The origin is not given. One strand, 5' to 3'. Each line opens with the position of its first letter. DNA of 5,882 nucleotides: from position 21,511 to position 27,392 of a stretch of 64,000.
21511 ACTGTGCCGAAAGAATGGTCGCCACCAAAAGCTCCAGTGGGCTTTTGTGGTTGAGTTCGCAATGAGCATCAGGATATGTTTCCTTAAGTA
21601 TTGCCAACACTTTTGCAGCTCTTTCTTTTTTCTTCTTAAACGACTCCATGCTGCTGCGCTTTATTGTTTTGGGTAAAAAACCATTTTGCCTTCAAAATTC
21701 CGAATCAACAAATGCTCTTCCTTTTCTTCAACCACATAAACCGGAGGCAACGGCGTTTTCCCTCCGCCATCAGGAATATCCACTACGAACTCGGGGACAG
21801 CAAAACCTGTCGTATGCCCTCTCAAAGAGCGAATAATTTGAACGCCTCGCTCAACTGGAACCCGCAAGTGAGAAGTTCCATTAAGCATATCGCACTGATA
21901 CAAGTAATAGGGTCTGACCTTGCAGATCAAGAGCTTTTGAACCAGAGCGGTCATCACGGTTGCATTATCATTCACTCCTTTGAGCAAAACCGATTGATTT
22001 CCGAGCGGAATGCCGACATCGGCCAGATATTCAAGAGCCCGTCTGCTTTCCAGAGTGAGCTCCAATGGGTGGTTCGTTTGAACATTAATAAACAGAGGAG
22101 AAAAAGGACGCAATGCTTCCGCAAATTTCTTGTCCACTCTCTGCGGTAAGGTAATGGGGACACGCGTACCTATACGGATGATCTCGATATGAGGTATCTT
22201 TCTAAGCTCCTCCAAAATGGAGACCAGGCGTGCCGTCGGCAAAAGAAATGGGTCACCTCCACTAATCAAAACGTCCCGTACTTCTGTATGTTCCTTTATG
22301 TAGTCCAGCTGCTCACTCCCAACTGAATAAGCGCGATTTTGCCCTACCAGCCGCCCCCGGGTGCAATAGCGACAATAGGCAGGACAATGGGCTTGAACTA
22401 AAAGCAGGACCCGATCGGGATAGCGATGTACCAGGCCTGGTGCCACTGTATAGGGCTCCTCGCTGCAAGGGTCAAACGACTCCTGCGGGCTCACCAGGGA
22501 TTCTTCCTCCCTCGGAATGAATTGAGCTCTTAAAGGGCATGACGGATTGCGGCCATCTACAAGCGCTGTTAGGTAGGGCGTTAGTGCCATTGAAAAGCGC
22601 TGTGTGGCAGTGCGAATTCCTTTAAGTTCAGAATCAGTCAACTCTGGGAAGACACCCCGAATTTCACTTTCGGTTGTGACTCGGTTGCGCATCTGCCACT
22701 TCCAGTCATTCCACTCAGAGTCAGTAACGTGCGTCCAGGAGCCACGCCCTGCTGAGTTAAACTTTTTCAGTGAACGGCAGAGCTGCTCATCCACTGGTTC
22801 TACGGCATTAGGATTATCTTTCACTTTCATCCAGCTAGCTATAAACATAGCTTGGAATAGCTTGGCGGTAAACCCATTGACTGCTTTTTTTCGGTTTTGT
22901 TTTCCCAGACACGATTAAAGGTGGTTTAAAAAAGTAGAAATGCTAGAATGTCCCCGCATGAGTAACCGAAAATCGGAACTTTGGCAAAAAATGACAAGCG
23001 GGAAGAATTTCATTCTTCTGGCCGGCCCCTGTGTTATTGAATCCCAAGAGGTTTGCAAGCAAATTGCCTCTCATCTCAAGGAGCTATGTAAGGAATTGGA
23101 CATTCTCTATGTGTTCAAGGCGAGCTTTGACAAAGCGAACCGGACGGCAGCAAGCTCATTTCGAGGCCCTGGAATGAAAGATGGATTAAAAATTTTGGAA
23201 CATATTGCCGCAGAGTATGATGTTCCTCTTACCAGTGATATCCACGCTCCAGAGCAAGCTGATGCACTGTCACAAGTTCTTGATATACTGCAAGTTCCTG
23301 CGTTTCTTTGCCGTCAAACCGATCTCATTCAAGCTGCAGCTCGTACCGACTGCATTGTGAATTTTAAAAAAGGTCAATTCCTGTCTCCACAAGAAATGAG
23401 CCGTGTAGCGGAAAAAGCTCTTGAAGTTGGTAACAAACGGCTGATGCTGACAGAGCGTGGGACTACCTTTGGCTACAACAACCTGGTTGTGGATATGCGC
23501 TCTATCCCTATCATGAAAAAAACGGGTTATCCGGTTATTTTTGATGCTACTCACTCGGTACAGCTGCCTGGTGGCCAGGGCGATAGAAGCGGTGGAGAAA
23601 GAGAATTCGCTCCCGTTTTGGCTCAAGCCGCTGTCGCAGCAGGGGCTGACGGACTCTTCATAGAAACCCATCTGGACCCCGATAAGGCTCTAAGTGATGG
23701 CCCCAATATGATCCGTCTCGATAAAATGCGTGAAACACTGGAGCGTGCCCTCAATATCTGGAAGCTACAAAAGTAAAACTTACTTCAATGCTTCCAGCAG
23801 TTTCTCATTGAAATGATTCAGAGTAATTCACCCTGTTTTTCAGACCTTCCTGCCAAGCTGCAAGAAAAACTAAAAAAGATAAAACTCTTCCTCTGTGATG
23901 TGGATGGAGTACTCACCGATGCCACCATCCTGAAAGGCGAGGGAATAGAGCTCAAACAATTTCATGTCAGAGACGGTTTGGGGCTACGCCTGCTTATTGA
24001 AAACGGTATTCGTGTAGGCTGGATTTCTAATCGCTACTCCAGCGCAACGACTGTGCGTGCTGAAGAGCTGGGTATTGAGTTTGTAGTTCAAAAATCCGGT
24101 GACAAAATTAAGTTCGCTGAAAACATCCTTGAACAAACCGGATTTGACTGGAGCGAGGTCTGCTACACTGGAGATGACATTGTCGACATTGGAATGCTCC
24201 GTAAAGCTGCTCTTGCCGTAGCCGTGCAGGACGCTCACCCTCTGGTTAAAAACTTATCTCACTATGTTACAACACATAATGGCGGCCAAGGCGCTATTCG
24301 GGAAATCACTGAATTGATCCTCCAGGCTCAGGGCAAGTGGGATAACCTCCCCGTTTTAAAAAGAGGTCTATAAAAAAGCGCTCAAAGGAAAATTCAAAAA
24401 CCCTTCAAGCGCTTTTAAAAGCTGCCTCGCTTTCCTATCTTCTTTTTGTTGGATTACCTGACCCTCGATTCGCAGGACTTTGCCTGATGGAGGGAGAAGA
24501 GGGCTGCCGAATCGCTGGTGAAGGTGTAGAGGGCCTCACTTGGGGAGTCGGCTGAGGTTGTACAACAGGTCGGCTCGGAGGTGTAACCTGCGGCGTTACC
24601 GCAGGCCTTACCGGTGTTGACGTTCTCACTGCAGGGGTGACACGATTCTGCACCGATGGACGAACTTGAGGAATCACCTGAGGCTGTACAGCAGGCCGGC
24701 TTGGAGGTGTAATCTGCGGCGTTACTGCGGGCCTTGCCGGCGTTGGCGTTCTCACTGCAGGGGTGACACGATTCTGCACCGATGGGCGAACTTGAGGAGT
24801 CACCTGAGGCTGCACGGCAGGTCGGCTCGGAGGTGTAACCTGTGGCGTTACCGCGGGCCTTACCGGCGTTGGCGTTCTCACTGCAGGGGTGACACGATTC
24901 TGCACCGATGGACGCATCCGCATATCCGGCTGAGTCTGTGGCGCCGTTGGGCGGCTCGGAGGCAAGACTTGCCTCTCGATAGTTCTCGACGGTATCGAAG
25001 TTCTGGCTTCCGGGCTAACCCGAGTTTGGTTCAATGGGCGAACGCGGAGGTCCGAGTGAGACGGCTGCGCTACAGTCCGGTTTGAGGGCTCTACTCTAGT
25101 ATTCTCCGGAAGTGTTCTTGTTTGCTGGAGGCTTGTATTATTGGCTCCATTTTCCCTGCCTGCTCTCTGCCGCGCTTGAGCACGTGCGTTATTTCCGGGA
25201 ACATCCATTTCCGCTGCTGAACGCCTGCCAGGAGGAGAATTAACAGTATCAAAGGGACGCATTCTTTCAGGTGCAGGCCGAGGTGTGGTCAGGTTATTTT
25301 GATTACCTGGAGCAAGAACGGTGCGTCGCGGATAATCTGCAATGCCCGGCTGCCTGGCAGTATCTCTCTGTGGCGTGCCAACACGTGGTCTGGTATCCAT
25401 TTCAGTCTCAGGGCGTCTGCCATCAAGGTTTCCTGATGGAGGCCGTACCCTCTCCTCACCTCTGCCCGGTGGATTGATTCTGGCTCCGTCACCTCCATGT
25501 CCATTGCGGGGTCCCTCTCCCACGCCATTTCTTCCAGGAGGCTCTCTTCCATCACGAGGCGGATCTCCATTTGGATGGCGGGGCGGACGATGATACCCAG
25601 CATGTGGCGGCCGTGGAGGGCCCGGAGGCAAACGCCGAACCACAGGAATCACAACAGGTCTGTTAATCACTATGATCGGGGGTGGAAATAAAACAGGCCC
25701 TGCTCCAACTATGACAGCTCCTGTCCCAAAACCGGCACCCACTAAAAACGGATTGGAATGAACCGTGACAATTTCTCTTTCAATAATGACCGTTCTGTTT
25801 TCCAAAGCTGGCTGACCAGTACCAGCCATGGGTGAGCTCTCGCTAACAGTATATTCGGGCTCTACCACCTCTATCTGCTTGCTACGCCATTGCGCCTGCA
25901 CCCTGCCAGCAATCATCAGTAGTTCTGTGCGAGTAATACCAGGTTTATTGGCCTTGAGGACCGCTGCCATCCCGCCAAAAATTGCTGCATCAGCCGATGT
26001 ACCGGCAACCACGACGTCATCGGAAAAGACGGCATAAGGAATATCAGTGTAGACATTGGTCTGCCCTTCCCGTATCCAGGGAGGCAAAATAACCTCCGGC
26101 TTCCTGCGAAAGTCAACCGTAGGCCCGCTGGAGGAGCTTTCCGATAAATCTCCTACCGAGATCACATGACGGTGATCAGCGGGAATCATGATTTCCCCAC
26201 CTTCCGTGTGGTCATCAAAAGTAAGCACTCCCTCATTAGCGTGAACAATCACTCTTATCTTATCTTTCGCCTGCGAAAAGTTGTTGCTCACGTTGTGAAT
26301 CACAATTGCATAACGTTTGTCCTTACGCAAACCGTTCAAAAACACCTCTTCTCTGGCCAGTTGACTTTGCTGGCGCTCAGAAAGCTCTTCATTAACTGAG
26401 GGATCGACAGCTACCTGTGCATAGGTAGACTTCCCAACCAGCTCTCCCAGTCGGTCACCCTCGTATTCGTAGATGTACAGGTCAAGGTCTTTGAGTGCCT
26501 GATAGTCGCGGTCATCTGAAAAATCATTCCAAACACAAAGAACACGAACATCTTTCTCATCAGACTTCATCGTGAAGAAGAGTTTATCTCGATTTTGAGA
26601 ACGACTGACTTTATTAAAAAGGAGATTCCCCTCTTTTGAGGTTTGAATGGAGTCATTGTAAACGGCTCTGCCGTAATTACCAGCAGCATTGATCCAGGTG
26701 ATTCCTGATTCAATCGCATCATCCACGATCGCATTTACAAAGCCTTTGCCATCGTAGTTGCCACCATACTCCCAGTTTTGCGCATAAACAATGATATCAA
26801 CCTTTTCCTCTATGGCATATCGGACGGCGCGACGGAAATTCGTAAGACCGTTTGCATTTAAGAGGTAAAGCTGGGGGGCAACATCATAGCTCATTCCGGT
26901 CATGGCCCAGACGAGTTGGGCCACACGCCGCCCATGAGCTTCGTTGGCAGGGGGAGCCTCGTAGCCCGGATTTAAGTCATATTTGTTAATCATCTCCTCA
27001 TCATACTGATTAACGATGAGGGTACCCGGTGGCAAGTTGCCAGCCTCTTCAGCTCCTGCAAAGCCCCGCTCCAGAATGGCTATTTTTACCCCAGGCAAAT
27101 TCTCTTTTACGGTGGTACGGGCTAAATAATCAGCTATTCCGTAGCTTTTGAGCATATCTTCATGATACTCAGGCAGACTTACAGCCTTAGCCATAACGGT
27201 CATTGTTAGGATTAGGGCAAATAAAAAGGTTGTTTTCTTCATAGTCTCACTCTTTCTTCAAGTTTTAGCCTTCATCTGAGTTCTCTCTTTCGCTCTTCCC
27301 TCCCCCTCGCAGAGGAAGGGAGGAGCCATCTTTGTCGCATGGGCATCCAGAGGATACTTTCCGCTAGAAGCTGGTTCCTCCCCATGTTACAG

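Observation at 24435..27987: Candidate new system: secreted Tyr/Arg-rich precursor plus dedicated S8 protease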

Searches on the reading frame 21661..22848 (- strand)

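Call 3: search_protein_families(library=pfam, proteins=[window:21661-22848:-], max_evalue=0.01)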
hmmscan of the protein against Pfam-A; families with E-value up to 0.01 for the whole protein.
window:21661-22848:- (395 aa): 3 families
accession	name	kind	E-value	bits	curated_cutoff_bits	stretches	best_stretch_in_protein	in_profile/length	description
PF12544.13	LAM_C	-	3.9e-18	66.3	26.7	1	339-393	1-55/127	Lysine-2,3-aminomutase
PF04055.27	Radical_SAM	-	1e-10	42.5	29.5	1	151-296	3-158/166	Radical SAM superfamily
PF13353.11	Fer4_12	-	0.0003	21.5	22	1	146-217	7-79/137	4Fe-4S single cluster domain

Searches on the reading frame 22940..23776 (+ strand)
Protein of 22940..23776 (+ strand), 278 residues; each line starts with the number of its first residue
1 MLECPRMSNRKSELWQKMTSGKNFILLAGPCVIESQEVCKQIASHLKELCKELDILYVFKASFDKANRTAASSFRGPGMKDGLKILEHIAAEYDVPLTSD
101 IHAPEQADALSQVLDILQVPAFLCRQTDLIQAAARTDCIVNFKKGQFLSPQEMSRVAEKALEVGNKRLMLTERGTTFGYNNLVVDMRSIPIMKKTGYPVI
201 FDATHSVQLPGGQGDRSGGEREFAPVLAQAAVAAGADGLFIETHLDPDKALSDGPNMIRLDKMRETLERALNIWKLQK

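Call 3: search_protein_families(library=pfam, proteins=[window:22940-23776:+], max_evalue=0.01)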
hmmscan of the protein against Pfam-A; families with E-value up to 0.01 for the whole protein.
window:22940-23776:+ (278 aa): 1 family
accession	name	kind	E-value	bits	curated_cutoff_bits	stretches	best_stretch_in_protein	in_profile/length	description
PF00793.26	DAHP_synth_1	-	2.8e-72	243.3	25.5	1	20-266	14-257/270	DAHP synthetase I family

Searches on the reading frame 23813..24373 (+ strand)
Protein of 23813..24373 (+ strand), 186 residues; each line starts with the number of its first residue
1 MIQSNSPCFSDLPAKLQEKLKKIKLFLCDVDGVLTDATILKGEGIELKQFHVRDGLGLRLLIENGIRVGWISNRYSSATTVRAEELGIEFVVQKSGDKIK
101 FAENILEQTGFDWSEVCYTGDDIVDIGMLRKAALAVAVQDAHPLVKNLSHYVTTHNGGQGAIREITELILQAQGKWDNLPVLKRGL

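Call 3: search_protein_families(library=pfam, proteins=[window:23813-24373:+], max_evalue=0.01)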
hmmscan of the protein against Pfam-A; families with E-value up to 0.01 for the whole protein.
window:23813-24373:+ (186 aa): 3 families
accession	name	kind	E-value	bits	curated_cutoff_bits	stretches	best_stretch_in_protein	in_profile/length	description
PF08282.18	Hydrolase_3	-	1.8e-11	44.7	20.9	1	77-160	167-250/255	haloacid dehalogenase-like hydrolase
PF00702.32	Hydrolase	-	1.3e-07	32.6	26.4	1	58-132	107-190/191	haloacid dehalogenase-like hydrolase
PF13419.12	HAD_2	-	0.0099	16.5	23.8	0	60-137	90-176/178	Haloacid dehalogenase-like hydrolase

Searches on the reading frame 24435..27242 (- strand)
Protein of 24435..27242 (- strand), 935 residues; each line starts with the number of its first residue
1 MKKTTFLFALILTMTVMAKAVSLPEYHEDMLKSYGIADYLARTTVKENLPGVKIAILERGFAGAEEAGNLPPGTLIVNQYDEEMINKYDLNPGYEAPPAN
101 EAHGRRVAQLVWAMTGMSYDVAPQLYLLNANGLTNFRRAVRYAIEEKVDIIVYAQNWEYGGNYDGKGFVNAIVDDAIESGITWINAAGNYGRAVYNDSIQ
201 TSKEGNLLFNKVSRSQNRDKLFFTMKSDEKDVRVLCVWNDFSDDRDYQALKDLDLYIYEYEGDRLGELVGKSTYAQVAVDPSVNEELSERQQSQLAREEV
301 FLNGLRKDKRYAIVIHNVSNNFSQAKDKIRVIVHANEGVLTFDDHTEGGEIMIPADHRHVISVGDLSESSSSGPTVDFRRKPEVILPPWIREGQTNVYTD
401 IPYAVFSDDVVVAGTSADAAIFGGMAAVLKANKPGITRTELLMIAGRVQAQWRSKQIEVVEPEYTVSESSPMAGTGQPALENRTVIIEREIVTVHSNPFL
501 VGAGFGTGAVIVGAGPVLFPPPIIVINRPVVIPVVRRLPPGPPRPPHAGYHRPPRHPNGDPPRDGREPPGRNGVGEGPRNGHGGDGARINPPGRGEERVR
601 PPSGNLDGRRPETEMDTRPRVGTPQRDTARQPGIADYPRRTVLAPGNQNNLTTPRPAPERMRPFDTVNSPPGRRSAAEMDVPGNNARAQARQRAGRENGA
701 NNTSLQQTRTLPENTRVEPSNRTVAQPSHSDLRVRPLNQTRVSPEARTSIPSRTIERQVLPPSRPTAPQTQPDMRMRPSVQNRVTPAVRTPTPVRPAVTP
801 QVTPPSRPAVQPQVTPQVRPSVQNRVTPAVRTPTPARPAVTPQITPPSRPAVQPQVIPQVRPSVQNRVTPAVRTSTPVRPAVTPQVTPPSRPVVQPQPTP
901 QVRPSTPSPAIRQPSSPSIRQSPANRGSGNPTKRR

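Call 3: search_protein_families(library=pfam, proteins=[window:24435-27242:-], max_evalue=0.01)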
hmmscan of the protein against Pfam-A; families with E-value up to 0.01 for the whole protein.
window:24435-27242:- (935 aa): 1 family
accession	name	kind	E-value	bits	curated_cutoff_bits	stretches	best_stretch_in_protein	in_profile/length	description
PF00082.27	Peptidase_S8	-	8.2e-11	42.2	21.8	2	321-441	138-265/288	Subtilase family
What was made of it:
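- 24435..27242 (-): S8-like peptidase gene (935 aa): signal peptide, subtilase domain interrupted by a beta domain, hydrophobic linker, long basic Pro/Arg tail. Pfam PF00082 (call 3).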

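Call 4: search_protein_families(library=ncbifam, proteins=[window:24435-27242:-], max_evalue=0.1)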
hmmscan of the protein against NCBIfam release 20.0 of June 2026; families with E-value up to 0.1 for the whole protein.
window:24435-27242:- (935 aa): 0 families
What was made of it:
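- On GrrA/OscA1 radical-SAM-modified precursors (TIGR04260): No hit for the window protein (call 4).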
